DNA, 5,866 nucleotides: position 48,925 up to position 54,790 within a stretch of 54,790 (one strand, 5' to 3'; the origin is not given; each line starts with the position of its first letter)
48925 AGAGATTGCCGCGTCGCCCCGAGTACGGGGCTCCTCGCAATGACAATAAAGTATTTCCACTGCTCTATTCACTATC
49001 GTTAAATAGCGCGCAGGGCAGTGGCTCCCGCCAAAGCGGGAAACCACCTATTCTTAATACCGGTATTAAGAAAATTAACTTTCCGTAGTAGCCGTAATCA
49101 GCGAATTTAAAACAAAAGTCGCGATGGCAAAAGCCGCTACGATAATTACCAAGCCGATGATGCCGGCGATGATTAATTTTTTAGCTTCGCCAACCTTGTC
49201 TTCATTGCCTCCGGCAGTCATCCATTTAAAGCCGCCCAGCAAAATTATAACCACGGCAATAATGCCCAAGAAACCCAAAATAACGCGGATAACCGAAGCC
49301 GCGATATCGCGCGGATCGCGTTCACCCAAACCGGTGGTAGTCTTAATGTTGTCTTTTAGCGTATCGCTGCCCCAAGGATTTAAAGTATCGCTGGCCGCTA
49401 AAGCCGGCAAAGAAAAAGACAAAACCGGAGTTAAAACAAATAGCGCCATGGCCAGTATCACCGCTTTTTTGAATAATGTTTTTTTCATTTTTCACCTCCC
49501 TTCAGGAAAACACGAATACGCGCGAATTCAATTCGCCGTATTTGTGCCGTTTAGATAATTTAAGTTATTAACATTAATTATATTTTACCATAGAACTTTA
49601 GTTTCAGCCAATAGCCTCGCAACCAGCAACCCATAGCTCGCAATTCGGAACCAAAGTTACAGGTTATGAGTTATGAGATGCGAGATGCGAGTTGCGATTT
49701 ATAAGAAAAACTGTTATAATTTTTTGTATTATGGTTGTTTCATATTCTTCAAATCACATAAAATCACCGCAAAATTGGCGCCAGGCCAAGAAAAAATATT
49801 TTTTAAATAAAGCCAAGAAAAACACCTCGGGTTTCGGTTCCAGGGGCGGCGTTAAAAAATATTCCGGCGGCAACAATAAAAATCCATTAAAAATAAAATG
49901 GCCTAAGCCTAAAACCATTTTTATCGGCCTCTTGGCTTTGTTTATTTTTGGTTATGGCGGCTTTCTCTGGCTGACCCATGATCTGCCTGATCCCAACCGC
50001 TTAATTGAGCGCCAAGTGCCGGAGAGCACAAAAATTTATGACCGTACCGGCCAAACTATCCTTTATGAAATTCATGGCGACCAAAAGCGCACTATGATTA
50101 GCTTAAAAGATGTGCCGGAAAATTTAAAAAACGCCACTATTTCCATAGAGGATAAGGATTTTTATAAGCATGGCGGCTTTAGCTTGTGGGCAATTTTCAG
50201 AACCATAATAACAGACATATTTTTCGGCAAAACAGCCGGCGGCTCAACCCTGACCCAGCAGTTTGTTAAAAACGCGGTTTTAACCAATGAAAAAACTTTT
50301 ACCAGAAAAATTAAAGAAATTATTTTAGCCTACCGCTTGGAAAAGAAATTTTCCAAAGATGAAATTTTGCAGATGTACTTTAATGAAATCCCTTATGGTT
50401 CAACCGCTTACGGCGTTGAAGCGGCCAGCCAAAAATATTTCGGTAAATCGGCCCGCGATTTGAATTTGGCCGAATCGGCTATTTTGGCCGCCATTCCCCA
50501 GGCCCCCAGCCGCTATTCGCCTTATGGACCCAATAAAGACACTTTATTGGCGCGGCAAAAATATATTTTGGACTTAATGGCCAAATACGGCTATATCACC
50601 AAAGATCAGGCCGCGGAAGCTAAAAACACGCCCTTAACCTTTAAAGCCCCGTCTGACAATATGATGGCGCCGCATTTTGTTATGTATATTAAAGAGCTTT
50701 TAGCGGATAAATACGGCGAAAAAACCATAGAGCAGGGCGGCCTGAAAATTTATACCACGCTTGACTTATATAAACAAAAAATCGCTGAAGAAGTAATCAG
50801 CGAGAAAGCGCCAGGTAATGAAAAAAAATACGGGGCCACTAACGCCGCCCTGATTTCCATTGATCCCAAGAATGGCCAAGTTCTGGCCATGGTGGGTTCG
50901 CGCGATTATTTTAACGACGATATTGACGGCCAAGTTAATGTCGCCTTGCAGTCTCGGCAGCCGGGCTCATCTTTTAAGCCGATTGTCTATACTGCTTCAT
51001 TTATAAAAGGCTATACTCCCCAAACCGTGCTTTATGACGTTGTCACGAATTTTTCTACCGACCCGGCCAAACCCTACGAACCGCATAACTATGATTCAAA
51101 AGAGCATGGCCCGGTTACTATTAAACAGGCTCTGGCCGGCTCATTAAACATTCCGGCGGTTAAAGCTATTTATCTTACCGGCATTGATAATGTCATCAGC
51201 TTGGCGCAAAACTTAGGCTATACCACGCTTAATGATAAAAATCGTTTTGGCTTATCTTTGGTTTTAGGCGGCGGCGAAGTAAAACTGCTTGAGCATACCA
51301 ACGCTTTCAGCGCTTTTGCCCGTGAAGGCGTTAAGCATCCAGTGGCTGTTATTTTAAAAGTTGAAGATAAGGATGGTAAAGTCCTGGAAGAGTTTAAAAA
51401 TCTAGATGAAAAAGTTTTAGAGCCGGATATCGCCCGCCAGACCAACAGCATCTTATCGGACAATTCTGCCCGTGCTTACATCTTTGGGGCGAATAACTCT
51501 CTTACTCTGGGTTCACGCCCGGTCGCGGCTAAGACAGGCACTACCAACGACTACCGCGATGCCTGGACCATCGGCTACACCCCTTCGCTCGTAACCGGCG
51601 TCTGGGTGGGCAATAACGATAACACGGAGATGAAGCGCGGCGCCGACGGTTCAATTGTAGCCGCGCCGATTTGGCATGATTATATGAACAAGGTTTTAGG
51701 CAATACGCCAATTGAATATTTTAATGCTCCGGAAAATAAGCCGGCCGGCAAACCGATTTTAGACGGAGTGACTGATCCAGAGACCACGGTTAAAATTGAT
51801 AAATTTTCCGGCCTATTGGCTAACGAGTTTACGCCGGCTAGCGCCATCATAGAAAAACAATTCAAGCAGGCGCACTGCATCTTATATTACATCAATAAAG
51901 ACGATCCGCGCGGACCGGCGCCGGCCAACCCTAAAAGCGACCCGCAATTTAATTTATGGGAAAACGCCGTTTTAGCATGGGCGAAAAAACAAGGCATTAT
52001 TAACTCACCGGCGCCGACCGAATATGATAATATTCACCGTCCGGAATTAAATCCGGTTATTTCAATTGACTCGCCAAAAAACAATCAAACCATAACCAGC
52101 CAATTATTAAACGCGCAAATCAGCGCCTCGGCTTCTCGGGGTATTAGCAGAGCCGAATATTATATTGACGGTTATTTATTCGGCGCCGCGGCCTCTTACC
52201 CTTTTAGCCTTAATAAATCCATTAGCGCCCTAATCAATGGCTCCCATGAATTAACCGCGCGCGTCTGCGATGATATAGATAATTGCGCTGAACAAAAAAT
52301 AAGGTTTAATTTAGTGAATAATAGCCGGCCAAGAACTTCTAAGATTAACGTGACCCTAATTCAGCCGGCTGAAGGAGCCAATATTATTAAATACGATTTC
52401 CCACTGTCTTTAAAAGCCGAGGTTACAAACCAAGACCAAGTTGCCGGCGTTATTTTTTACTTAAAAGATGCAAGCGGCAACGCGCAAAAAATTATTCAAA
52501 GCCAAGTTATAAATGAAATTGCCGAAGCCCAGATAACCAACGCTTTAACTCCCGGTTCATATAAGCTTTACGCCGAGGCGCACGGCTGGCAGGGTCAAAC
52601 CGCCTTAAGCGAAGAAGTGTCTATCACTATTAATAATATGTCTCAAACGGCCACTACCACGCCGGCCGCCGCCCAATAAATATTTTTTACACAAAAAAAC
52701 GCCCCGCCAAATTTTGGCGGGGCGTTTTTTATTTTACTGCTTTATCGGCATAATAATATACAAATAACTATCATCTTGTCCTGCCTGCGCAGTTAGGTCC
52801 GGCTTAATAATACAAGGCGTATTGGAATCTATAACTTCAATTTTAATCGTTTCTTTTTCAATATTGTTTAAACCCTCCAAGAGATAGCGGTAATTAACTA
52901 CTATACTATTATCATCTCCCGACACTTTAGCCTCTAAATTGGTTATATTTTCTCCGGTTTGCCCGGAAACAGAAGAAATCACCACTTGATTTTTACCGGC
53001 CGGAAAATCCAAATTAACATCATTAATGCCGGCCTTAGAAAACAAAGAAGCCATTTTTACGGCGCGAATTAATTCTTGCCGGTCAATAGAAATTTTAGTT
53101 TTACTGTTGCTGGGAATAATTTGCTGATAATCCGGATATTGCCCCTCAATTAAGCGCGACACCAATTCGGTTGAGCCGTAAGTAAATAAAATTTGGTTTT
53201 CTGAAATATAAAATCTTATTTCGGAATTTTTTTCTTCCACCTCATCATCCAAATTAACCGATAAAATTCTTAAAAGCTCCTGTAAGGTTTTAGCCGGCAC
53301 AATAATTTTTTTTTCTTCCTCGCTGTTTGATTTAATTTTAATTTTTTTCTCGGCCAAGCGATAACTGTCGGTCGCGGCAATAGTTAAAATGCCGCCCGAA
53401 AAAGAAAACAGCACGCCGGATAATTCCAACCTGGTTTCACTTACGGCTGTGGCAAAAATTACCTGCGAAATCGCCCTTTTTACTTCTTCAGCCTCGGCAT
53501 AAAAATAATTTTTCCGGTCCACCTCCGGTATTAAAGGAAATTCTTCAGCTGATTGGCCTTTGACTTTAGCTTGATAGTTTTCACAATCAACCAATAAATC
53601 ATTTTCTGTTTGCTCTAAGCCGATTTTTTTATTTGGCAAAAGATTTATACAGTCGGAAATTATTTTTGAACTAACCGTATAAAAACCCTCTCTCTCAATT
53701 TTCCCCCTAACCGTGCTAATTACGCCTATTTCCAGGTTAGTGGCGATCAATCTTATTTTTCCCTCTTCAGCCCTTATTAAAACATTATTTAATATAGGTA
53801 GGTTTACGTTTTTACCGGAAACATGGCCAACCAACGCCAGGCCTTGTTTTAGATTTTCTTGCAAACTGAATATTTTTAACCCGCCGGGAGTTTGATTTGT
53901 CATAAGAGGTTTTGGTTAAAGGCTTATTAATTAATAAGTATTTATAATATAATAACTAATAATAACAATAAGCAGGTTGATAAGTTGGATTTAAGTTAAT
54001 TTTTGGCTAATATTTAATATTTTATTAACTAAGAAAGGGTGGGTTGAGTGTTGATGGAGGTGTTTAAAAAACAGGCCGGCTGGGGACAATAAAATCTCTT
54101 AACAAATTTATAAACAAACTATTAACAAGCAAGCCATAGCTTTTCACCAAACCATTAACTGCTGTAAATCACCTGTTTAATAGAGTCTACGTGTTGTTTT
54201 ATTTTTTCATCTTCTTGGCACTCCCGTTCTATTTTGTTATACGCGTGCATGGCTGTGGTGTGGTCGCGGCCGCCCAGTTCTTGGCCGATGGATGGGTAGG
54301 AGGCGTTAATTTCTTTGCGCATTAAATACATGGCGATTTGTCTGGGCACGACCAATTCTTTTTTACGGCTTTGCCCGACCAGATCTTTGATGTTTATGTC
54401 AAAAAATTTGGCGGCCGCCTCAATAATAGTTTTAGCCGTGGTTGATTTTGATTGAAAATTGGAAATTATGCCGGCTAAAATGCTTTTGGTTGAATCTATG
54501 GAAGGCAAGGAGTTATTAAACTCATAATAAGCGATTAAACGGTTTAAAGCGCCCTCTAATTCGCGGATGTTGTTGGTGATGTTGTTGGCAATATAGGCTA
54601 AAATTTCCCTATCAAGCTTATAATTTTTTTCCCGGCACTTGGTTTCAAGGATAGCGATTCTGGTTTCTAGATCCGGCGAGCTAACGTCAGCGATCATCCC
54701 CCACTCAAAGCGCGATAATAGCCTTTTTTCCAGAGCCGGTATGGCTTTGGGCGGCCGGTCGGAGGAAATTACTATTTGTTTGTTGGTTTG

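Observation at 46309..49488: Seven tandem TrbC/VirB2-like pilin paralogues with a conserved two-TM core and divergent ectodomains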

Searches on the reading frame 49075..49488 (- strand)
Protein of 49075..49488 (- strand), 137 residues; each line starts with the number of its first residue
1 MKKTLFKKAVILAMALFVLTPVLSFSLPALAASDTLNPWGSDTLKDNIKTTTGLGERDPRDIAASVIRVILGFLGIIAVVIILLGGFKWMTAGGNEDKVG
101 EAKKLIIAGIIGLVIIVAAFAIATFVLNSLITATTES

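Call 5: search_protein_families(library=pfam, proteins=[window:49075-49488:-], max_evalue=1)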
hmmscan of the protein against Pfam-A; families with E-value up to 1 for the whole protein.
window:49075-49488:- (137 aa): 7 families
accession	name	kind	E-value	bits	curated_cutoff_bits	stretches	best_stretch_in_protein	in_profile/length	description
PF18895.5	T4SS_pilin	-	1.5e-09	38.2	26.6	1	68-126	14-71/71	Type IV secretion system pilin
PF04956.18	TrbC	-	0.0023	18.5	27.9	1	4-125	3-97/98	TrbC/VIRB2 pilin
PF19747.4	DUF6234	-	0.0041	18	27.5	1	58-124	4-71/129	Family of unknown function (DUF6234)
PF15756.10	DUF4690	-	0.23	12.5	30.7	1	54-87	60-93/96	Small Novel Rich in Cartilage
PF05987.18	DUF898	-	0.27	10.8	28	1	32-125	149-244/336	Bacterial protein of unknown function (DUF898)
PF13786.12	DUF4179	-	0.61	11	30.1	1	2-33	2-33/94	Domain of unknown function (DUF4179)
PF15879.10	MWFE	-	0.68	10.7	27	0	110-129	5-24/55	NADH-ubiquinone oxidoreductase MWFE subunit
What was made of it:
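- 49075..49488 (-): p7, the lead pilin gene (137 aa, predicted mature length 106 aa). It is the first gene of the operon and the most conserved paralogue. PF18895 at 38.2 bits (call 5).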

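Call 26: search_protein_families(library=ncbifam, proteins=[window:49075-49488:-], max_evalue=0.01)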
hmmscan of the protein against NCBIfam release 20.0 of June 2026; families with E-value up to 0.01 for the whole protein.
window:49075-49488:- (137 aa): 1 family
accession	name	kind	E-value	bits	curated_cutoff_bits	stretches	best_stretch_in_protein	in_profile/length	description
NF045849.1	ICE_MMCAP2_0565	equivalog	2.1e-08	33.8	40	1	64-128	14-78/80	Mbov_0395 family pilin-like conjugal transfer protein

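Call 53: predict_structure(alignment_id=A3)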
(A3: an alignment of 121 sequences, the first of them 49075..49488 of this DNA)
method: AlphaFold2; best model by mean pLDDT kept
length: 137 residues; sequences in the alignment: 121
mean_pLDDT: 75.8   pTM: 0.49
mean pLDDT of the five models: 75.8, 74.3, 73.3, 71.4, 71.1
residues with pLDDT >= 90: 35; 70-90: 52; 50-70: 43; < 50: 7
segments of 3 or more residues with pLDDT < 50: 30-34
pLDDT, mean of each block of 10 residues (from residue 1): 71 73 55 52 61 62 83 91 91 87 92 91 82 64
secondary structure, 60 per line:
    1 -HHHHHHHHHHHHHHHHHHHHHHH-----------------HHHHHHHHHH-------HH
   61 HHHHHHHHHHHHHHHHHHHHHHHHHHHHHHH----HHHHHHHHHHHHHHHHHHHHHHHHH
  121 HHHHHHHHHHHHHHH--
elements in order: H2-24 H42-51 H59-91 H96-135
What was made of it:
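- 49075..49488 (-): The AF2 model has a core helical hairpin (H59-91, H96-135) with pLDDT 83-92 (call 53).
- On Pfam PF18895 T4SS_pilin: The AF2 hairpin H59-91/H96-135 has pLDDT 83-92 (call 53).
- Structure: the AF2 core hairpin has pLDDT 83-92 (call 53).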

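Call 55: fold_search(model_id=the predicted structure, library=pdb)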
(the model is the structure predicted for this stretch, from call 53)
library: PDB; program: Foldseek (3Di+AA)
matches with E <= 10: 163; with E <= 0.001: 0
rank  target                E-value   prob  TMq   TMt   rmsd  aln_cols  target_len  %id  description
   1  1a91_MODEL_1_A        4.1e-01  0.99  0.42  0.67   2.6        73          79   18  SUBUNIT C OF THE F1FO ATP SYNTHASE OF ESCHERICHIA COLI; NMR, 10 STRUCTURES (released 1998-07-01)
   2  9a72_A                1.4e+00  0.90  0.53  0.27   3.3        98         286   16  Integrative model of YFMS-CHEW by crosslinking MS and deep learning (released 2024-09-18)
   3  7w7z                  1.4e+00  0.20  0.30  0.28  19.2       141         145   11  Crystal Structure of human Focal Adhesion Targeting (FAT) domain of the Focal Adhesion Kinase (released 2022-12-21)
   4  3tul_C                1.5e+00  0.33  0.39  0.41  12.1       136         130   15  Crystal structure of N-terminal region of Type III Secretion Major Translocator SipB (residues 82-226) (released 2012-02-15)
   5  6h2f_F                1.6e+00  0.25  0.30  0.16   6.9        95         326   18  Structure of the pre-pore AhlB of the tripartite alpha-pore forming toxin, AHL, from Aeromonas hydrophila. (released 2019-07-10)
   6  7a0g_BBB              1.7e+00  0.25  0.29  0.16   6.5        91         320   16  Structure of the SmhB pore of the tripartite alpha-pore forming toxin, Smh, from Serratia marcescens. (released 2021-03-31)
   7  4abm_A                1.8e+00  0.87  0.44  0.72   2.4        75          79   15  Crystal Structure of CHMP4B hairpin (released 2012-05-09)
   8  6h2f_J                1.8e+00  0.25  0.30  0.15   6.5        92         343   17  Structure of the pre-pore AhlB of the tripartite alpha-pore forming toxin, AHL, from Aeromonas hydrophila. (released 2019-07-10)
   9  3tul_A                1.8e+00  0.14  0.22  0.22   9.4        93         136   12  Crystal structure of N-terminal region of Type III Secretion Major Translocator SipB (residues 82-226) (released 2012-02-15)
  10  3mq1_A                2.1e+00  0.18  0.25  0.33  11.1       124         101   11  Crystal Structure of Dust Mite Allergen Der p 5 (released 2010-06-02)
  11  7a0g_EEE              2.3e+00  0.18  0.27  0.14   7.3        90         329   16  Structure of the SmhB pore of the tripartite alpha-pore forming toxin, Smh, from Serratia marcescens. (released 2021-03-31)
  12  6h2f_C                2.4e+00  0.57  0.42  0.19   4.7        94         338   16  Structure of the pre-pore AhlB of the tripartite alpha-pore forming toxin, AHL, from Aeromonas hydrophila. (released 2019-07-10)
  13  6h2f_B                2.4e+00  0.20  0.31  0.15   6.7        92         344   17  Structure of the pre-pore AhlB of the tripartite alpha-pore forming toxin, AHL, from Aeromonas hydrophila. (released 2019-07-10)
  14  6grj_B                2.7e+00  0.18  0.30  0.16   6.7        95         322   17  Structure of the AhlB pore of the tripartite alpha-pore forming toxin, AHL, from Aeromonas hydrophila. (released 2019-07-03)
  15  4v1f_B                2.9e+00  0.12  0.25  0.33   6.6        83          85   18  Crystal structure of a mycobacterial ATP synthase rotor ring in complex with Bedaquiline (released 2015-05-20)
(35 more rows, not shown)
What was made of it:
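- The best matches were generic helical hairpins such as ATP synthase subunit c and CHMP4B, all with E > 0.1 (call 55). The fold is a generic hairpin whose best structural matches are ring- or polymer-forming hairpins, namely ATP synthase subunit c and CHMP4B (call 55).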

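Call 56: search_solved_structures(query=A3, max_evalue=10, show_alignments=2)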
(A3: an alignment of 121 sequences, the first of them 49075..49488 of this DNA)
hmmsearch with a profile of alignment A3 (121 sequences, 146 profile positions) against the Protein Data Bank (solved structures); distinct sequences matched with E-value up to 10: 13.
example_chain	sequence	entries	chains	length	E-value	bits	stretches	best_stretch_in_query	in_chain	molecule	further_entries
6i38_A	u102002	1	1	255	0.00059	23.1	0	84-101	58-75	nv2Pizza6-AYW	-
6i37_A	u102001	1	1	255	0.00069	22.9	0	84-101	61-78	nv1Pizza6-AYW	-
6i3b_A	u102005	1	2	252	0.00088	22.6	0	84-101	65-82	cPizza6-AYW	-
6f0q_A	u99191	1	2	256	0.00095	22.5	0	84-101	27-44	Pizza6-AYW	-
6i39_A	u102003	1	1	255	0.0021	21.3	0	84-101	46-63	v31Pizza6-AYW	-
6i3a_A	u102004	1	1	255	0.0071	19.6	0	84-101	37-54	v22Pizza6-AYW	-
6f0s_A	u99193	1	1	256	1.1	12.5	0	84-101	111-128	Pizza6-SYW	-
7zq2_A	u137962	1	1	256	2.2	11.6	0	84-101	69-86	Pizza6-RSH-TSH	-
7zqg_A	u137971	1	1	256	2.2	11.6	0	84-101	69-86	Pizza6-KSH-TSH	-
7zpz_A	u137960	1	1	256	2.3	11.5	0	84-101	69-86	Pizza6-TSR-TSH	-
7zcj_A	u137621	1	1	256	2.3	11.5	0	84-101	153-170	Pizza6-TNH-TSH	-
7zpw_A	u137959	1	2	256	2.4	11.4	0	84-101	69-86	Pizza6-TSK-TSH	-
7zph_A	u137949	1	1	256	3.2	11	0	84-101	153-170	Pizza6-TNK-RSH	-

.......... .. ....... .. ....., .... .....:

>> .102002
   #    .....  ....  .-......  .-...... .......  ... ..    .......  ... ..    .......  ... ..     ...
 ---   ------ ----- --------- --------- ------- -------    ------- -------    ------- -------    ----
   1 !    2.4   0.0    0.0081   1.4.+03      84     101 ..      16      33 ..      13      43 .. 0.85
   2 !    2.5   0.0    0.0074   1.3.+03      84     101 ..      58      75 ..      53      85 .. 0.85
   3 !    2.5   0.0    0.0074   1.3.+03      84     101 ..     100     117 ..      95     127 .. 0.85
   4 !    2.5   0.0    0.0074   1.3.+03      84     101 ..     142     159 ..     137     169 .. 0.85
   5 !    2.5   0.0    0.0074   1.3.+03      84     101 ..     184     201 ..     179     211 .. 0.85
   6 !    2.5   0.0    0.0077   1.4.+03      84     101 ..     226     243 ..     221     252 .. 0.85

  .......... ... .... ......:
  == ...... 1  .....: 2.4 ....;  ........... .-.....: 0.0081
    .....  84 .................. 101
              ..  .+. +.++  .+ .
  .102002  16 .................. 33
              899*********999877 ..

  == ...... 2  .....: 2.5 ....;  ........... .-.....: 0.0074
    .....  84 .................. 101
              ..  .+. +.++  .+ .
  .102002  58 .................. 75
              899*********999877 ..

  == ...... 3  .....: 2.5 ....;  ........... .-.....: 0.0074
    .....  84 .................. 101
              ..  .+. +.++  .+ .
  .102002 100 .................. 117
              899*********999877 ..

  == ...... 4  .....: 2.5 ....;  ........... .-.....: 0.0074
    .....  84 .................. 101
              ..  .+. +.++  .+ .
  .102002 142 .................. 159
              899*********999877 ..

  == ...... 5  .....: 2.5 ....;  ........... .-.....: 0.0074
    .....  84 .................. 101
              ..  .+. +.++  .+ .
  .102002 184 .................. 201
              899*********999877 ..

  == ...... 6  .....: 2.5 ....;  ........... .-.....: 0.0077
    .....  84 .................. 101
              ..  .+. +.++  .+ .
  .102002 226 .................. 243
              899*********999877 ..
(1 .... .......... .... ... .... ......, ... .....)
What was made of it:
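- No solved structure is a detectable sequence relative (call 56).
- Tried and rejected: The pilin profile gave only spurious repeats from designed 'Pizza' proteins (call 56).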

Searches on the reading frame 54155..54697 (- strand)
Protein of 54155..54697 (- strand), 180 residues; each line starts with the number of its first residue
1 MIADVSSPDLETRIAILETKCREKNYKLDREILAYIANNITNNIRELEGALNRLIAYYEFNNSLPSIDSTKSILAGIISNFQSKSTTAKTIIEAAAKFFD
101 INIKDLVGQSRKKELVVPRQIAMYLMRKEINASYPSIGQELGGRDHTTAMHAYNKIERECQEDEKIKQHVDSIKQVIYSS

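Call 10: search_protein_families(library=pfam, proteins=[window:54155-54697:-], max_evalue=0.001)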
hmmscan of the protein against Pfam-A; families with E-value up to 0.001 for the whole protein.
window:54155-54697:- (180 aa): 1 family
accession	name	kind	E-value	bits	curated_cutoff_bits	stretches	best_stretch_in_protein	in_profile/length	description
PF08299.17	Bac_DnaA_C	-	3.8e-30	104.2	31.5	1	89-156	2-69/69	Bacterial dnaA protein helix-turn-helix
